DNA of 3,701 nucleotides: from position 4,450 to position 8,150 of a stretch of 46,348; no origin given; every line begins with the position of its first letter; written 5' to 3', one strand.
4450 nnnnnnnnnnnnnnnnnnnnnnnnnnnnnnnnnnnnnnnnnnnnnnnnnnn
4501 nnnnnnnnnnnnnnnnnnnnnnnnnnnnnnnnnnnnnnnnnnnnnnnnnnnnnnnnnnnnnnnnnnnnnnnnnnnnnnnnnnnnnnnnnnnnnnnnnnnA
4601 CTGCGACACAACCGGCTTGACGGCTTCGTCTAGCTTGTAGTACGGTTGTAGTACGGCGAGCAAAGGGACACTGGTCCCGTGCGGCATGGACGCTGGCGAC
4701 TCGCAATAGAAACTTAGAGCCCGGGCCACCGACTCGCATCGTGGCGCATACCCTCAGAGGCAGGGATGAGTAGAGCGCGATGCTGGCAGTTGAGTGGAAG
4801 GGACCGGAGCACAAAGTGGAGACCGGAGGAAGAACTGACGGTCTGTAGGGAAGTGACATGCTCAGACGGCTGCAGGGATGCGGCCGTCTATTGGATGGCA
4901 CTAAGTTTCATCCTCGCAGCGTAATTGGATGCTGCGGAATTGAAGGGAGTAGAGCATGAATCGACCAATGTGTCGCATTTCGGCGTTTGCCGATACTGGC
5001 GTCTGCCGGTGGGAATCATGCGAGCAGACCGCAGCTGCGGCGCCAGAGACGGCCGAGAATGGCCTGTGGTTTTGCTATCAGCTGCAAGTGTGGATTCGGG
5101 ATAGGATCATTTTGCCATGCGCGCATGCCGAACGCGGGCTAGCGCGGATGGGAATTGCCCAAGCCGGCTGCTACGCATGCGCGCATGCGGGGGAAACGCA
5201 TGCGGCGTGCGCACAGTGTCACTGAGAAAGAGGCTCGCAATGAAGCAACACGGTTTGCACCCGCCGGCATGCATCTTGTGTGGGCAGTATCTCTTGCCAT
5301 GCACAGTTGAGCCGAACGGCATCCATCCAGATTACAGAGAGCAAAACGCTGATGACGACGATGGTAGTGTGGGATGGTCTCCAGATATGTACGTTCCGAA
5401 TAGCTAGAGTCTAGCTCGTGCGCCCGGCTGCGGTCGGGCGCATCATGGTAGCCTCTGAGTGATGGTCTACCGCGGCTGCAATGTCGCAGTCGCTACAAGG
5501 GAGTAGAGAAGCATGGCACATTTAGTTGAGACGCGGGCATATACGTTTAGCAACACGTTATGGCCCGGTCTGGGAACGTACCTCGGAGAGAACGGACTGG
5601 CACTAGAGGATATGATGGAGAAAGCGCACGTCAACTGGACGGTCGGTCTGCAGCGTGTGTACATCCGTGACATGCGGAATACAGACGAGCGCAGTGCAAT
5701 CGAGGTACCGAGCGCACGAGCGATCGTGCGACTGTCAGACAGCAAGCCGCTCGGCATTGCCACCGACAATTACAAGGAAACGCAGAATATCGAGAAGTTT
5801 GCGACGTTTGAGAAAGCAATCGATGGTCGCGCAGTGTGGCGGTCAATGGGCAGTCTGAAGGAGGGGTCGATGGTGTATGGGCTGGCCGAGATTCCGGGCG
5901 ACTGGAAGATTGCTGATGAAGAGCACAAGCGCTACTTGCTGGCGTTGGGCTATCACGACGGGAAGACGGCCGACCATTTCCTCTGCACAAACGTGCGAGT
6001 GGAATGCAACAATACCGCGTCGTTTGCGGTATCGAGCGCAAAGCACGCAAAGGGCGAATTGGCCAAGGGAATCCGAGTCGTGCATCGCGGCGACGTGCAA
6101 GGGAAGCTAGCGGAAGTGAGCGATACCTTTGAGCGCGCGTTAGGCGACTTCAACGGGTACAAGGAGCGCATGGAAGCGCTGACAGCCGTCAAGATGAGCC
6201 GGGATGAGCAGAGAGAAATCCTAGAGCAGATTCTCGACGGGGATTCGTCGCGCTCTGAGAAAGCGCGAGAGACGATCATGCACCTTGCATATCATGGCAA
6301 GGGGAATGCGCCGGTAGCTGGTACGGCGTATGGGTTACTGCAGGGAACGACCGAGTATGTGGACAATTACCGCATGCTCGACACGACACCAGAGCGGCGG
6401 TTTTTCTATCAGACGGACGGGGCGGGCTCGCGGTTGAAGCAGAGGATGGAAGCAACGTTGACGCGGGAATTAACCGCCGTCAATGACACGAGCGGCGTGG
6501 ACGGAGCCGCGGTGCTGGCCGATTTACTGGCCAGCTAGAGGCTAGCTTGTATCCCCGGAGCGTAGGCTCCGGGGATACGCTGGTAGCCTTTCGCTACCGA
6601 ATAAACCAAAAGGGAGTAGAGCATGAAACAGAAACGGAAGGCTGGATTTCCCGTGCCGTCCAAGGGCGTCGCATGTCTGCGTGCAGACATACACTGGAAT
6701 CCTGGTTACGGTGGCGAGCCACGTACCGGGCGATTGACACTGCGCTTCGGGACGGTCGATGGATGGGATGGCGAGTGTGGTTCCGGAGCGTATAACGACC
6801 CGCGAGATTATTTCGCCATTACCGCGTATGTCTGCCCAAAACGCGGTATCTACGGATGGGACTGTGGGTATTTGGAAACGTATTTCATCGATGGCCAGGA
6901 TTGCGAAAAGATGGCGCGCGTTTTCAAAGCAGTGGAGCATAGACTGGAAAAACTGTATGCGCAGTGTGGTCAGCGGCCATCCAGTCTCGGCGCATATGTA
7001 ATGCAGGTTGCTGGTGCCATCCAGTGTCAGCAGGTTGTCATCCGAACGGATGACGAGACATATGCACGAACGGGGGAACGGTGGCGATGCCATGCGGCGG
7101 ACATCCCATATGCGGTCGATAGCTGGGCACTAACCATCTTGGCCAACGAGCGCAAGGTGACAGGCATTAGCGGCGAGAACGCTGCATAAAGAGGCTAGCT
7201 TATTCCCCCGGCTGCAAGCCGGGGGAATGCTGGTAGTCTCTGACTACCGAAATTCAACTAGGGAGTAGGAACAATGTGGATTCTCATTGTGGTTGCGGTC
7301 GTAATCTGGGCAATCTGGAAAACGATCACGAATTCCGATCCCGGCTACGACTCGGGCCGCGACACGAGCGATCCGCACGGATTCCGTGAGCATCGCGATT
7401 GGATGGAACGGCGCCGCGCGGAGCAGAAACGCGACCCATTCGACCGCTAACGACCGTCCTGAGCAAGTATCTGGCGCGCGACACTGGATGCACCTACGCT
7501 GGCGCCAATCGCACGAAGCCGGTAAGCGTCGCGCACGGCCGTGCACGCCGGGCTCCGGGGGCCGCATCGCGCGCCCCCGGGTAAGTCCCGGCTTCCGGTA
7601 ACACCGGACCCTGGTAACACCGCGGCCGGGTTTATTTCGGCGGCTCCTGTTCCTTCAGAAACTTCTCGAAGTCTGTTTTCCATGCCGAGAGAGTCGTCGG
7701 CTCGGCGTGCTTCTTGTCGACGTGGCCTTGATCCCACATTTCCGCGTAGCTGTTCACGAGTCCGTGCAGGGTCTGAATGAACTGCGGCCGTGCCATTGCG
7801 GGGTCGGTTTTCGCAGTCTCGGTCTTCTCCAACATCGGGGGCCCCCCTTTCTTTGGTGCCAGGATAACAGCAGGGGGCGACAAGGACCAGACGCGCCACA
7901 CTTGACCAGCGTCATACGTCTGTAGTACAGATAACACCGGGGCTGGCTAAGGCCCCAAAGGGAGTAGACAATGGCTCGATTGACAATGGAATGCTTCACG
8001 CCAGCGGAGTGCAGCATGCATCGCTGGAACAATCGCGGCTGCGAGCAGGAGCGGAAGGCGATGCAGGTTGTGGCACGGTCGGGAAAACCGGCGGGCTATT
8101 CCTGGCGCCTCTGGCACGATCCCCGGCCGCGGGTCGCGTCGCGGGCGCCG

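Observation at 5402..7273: Conserved two-hairpin cassette-boundary module repeated between early genes, with compensatory stem changes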

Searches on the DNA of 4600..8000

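Call 88: search_rna_families(source=window, start=4600, end=8000, threshold=evalue, max_evalue=1)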
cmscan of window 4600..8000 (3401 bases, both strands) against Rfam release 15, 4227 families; matches with E-value up to 1: 3.
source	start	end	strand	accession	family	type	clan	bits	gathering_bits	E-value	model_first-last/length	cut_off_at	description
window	6547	6578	-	RF03919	mir-1540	Gene; miRNA;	-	22.9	90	0.16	1-59/59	no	mir-1540 microRNA precursor family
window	6549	6580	+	RF03919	mir-1540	Gene; miRNA;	-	21.3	90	0.46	1-59/59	no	mir-1540 microRNA precursor family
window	5178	5209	+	RF01046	WLE3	Cis-reg;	-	20.7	50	0.28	1-44/44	no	Wingless localisation element 3 (WLE3)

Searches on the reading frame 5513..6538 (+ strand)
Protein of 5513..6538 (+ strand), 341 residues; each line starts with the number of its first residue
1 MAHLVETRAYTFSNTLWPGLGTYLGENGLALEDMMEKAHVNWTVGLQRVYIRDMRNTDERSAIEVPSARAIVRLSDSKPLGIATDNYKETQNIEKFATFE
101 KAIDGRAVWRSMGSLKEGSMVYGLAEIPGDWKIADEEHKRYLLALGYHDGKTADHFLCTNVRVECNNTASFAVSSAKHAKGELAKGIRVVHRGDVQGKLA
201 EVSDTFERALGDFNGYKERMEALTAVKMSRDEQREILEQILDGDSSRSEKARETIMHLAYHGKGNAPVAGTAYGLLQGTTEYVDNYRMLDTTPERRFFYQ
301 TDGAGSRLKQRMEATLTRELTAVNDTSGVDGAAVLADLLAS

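Call 9: search_protein_families(library=pfam, proteins=[window:5513-6538:+], max_evalue=0.01)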
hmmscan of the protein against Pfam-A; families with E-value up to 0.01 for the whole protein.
window:5513-6538:+ (341 aa): 1 family
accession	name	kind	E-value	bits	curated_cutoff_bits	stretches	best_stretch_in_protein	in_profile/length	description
PF06067.16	DUF932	-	1.3e-30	107.3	23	1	79-295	1-212/227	Domain of unknown function (DUF932)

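Call 19: find_related_loci(query=window:5513-6535:+, collection=viral_contigs, flank=6000)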
Query window:5513-6535:+ (341 aa) in viral_contigs; peptide patterns used: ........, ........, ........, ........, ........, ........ (x = any residue, [..] = any of these).
5 stretches matched a pattern, but none encodes a relative of the query by tblastn (E <= 1e-3).

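Call 22: find_encoding_contigs(protein=window:5513-6535:+, flank=10000, max_places=10)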
Protein window:5513-6535:+ (341 aa): 2 contigs read that carry it; 2 places shown.
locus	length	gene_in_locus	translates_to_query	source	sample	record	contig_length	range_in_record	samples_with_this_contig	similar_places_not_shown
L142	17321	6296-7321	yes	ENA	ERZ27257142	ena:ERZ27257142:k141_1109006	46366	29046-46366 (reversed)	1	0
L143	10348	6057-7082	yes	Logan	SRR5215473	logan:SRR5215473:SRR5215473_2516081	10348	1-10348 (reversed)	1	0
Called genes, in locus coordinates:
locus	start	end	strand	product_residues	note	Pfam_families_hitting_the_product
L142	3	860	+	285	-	?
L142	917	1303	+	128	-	-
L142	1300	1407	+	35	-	-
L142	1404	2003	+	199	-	-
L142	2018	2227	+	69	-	-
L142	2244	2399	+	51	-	-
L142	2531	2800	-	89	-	-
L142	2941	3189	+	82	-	-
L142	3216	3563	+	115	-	-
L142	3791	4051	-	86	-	-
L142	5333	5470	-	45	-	-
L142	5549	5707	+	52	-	-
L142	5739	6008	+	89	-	-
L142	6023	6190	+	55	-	-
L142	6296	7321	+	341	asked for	PF06067:DUF932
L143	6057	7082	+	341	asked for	PF06067:DUF932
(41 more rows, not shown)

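Call 24: find_homologous_proteins(query=window:5513-6535:+, max_evalue=1e-20)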
Query window:5513-6535:+ (341 aa): 11 proteins with E <= 1e-20 among 5538 candidates.
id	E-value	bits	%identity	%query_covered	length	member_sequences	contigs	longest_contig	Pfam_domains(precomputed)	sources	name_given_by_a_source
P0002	1.5e-200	683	100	90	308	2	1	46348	PF06067.17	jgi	-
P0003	1.1e-145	503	69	99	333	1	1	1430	PF06067.17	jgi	-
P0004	2.8e-91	325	52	94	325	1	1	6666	PF06067.17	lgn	-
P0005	7.7e-72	261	44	94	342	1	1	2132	PF06067.17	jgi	jgi:phage/plasmid-like protein (TIGR03299 family)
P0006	1.9e-71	259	41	100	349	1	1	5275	PF06067.17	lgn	-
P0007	4.6e-69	251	42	100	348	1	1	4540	PF06067.17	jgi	jgi:phage/plasmid-like protein (TIGR03299 family)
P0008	2.5e-68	249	43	94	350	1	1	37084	PF06067.17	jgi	jgi:phage/plasmid-like protein (TIGR03299 family)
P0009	3.9e-64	235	42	99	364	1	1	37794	PF06067.17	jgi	jgi:phage/plasmid-like protein (TIGR03299 family)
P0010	3.9e-62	229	40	99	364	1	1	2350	PF06067.17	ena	-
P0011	1.3e-61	227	40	100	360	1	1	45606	PF06067.17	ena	-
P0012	5.5e-60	222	38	99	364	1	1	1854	PF06067.17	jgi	jgi:phage/plasmid-like protein (TIGR03299 family)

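Call 25: find_encoding_contigs(protein=P0003, flank=10000, max_places=4)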
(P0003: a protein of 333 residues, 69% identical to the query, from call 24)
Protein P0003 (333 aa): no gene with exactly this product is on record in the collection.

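Call 26: find_encoding_contigs(protein=P0004, flank=10000, max_places=4)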
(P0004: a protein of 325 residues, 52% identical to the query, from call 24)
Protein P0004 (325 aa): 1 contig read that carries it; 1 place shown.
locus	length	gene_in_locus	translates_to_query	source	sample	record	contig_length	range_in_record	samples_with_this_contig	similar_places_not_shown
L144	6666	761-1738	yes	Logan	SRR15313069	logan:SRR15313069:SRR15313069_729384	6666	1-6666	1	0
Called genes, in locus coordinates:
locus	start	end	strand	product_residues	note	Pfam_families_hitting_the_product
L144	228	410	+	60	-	-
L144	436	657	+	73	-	-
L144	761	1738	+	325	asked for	PF06067:DUF932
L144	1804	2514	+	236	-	PF17338:GP88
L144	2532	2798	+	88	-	-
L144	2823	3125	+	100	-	-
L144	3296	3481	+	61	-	PF13248:Zn_ribbon_3 (faint)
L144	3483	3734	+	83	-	-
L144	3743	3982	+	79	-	-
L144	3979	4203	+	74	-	-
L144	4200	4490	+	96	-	-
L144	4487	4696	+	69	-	-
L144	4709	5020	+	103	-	-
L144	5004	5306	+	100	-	-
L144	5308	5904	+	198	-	-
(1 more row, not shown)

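Call 27: find_encoding_contigs(protein=P0008, flank=10000, max_places=4)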
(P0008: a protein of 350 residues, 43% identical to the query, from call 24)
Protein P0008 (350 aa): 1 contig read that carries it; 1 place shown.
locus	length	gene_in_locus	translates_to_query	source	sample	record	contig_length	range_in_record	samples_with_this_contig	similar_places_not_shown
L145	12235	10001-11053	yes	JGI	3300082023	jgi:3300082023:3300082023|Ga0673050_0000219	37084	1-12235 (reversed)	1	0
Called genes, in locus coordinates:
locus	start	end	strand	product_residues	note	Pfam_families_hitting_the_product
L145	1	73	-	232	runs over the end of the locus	-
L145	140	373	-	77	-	-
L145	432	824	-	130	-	-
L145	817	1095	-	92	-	-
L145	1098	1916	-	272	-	-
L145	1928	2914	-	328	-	PF12705:PDDEXK_1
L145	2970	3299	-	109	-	-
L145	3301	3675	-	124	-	-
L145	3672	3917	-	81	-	-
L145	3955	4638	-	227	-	-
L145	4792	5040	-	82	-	-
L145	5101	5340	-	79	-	-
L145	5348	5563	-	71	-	-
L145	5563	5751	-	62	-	-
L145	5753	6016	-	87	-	-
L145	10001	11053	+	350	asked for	PF06067:DUF932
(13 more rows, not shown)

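Call 84: search_protein_families(library=ncbifam, proteins=[window:5513-6538:+], max_evalue=0.001)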
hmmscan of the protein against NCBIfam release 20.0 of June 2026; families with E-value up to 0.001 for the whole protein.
window:5513-6538:+ (341 aa): 1 family
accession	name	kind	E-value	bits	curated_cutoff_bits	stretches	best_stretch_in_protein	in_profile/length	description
TIGR03299.1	LGT_TIGR03299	subfamily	7.8e-43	146.8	110.7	1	7-313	2-307/312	phage/plasmid-like protein TIGR03299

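Call 85: search_protein_families(library=phrogs, proteins=[window:5513-6538:+], max_evalue=0.001)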
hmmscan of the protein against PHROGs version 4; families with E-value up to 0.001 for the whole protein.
window:5513-6538:+ (341 aa): 1 family
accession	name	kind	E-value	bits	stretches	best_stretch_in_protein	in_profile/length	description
phrog_1221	-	unknown function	3.2e-46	159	1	15-322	35-343/355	-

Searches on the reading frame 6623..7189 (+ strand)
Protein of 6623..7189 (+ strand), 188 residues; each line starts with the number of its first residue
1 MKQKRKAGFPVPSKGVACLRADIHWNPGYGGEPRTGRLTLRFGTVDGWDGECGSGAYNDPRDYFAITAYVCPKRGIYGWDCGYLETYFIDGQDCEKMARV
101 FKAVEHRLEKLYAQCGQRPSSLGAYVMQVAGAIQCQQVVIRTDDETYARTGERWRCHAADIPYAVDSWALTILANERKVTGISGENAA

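Call 9: search_protein_families(library=pfam, proteins=[window:6623-7189:+], max_evalue=0.01)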
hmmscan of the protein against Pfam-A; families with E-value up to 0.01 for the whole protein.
window:6623-7189:+ (188 aa): 0 families

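Call 23: find_homologous_proteins(query=window:6623-7186:+)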
Query window:6623-7186:+ (188 aa): 1 proteins with E <= 0.001 among 23 candidates.
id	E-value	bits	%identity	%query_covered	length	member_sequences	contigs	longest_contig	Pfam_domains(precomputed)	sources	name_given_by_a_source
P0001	7.5e-129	445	100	100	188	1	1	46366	-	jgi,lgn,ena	-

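Call 84: search_protein_families(library=ncbifam, proteins=[window:6623-7189:+], max_evalue=0.001)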
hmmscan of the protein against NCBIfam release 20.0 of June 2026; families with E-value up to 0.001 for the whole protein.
window:6623-7189:+ (188 aa): 0 families

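Call 85: search_protein_families(library=phrogs, proteins=[window:6623-7189:+], max_evalue=0.001)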
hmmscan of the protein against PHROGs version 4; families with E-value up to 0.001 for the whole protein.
window:6623-7189:+ (188 aa): 0 families

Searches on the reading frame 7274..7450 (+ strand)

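Call 9: search_protein_families(library=pfam, proteins=[window:7274-7450:+], max_evalue=0.01)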
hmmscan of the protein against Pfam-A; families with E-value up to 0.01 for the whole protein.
window:7274-7450:+ (58 aa): 1 family
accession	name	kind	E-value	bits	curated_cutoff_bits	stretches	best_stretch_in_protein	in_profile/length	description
PF07850.20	Renin_r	-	0.0084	16.6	27.8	0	1-27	40-66/79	Renin receptor-like transmembrane spanning segment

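Call 85: search_protein_families(library=phrogs, proteins=[window:7274-7450:+], max_evalue=0.001)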
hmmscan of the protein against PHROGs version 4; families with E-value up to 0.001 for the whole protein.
window:7274-7450:+ (58 aa): 0 families

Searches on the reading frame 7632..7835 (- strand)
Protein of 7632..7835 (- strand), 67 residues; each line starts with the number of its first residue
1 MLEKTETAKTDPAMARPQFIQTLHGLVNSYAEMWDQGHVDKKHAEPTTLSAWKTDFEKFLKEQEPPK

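Call 56: find_homologous_proteins(query=window:7635-7835:-, max_evalue=0.001)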
Query window:7635-7835:- (67 aa): 4 proteins with E <= 0.001 among 4 candidates.
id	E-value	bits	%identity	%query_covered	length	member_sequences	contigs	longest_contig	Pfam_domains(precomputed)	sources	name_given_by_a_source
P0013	9.0e-39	147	100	100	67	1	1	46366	-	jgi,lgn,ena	-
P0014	3.3e-28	114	85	93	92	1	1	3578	-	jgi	-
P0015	5.6e-22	95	80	82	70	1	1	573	-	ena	-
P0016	7.4e-17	78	58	91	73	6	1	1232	-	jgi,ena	jgi:hypothetical protein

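Call 57: find_encoding_contigs(protein=P0015, flank=10000, max_places=6)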
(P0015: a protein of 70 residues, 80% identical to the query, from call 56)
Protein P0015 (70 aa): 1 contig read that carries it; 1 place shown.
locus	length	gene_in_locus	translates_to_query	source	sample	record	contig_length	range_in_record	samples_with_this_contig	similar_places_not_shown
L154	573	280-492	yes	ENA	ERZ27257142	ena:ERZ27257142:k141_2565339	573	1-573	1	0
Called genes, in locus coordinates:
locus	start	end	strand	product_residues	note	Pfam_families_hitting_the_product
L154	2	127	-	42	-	?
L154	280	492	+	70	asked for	-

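Call 58: find_encoding_contigs(protein=P0016, flank=10000, max_places=10)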
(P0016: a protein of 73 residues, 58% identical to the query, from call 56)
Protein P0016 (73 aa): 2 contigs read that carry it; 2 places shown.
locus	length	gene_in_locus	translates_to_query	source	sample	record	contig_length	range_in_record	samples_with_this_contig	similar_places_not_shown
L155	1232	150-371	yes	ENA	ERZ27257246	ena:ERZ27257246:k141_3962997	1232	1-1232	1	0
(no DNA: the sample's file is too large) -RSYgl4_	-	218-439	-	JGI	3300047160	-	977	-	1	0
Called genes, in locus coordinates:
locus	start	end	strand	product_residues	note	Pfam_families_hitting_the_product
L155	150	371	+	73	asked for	-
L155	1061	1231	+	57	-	?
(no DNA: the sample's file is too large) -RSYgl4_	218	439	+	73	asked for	-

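Call 85: search_protein_families(library=phrogs, proteins=[window:7632-7835:-], max_evalue=0.001)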
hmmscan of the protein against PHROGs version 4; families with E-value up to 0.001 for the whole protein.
window:7632-7835:- (67 aa): 0 families
